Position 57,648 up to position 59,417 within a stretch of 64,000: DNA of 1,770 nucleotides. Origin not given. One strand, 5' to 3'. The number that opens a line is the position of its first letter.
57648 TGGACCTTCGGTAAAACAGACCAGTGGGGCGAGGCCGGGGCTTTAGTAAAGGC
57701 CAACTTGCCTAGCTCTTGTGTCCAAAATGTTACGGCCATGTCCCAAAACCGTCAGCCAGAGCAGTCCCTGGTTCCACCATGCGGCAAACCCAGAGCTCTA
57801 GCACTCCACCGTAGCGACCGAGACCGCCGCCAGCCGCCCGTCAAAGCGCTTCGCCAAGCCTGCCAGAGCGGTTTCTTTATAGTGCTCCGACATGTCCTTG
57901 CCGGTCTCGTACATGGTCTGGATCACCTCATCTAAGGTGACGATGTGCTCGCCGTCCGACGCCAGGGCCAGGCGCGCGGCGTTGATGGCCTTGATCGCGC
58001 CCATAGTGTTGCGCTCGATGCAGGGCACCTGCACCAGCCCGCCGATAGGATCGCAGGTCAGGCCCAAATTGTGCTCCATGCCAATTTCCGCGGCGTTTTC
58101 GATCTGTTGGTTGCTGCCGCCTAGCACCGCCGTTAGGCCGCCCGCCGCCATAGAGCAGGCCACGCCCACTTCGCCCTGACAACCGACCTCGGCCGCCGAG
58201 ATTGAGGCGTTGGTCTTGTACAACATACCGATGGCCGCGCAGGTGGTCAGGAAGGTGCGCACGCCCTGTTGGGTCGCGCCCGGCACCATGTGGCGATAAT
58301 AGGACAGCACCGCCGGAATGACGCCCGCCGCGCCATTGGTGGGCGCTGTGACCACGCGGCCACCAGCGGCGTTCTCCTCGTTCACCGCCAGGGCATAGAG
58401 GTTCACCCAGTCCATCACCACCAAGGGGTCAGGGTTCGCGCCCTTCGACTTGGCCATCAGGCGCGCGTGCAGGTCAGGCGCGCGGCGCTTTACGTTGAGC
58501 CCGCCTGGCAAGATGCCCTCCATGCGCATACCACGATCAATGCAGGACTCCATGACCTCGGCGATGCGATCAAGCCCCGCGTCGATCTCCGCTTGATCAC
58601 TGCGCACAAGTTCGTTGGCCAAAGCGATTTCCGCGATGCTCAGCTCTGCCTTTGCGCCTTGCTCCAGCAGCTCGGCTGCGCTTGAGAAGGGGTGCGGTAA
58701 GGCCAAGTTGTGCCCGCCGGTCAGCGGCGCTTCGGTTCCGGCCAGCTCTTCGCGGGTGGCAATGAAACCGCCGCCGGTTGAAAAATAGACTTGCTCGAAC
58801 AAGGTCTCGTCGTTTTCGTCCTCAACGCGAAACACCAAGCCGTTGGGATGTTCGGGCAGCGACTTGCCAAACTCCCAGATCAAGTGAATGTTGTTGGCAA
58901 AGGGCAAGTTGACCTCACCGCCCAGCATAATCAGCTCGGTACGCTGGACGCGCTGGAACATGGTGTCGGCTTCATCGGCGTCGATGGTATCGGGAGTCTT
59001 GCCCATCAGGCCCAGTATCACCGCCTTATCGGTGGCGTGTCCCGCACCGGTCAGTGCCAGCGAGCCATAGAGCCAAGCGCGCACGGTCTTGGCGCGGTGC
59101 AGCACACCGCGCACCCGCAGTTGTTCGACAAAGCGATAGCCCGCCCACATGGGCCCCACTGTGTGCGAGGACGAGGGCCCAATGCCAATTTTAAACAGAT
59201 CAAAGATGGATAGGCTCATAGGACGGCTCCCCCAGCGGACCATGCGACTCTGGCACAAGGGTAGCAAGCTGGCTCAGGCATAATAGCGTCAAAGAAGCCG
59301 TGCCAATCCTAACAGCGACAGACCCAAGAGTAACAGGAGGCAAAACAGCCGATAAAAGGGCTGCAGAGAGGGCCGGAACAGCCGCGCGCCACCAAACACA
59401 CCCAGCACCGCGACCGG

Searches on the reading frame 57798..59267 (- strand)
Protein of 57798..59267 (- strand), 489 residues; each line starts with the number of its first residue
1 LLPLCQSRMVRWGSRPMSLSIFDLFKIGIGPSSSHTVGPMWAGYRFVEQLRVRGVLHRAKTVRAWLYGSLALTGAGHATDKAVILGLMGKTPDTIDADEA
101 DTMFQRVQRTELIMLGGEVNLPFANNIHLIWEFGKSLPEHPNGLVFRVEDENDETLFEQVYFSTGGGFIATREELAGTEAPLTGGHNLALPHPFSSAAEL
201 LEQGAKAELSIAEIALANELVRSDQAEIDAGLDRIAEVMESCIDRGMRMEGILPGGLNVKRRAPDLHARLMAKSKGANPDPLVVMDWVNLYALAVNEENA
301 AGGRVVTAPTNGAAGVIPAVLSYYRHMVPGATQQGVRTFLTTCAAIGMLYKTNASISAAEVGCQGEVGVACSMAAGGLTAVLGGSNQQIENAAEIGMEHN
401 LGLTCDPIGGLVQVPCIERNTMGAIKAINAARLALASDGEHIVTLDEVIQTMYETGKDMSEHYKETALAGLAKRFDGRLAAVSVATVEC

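Call 81: search_protein_families(library=pfam, proteins=[window:57798-59267:-], max_evalue=0.00001)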
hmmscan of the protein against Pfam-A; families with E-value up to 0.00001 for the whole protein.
window:57798-59267:- (489 aa): 2 families
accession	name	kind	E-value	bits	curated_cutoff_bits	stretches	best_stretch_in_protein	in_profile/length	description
PF03313.21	SDH_alpha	-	1.3e-88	297.5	26.4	1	207-472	2-260/260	Serine dehydratase alpha chain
PF03315.21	SDH_beta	-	5.4e-56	189.7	26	1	20-173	1-154/155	Serine dehydratase beta chain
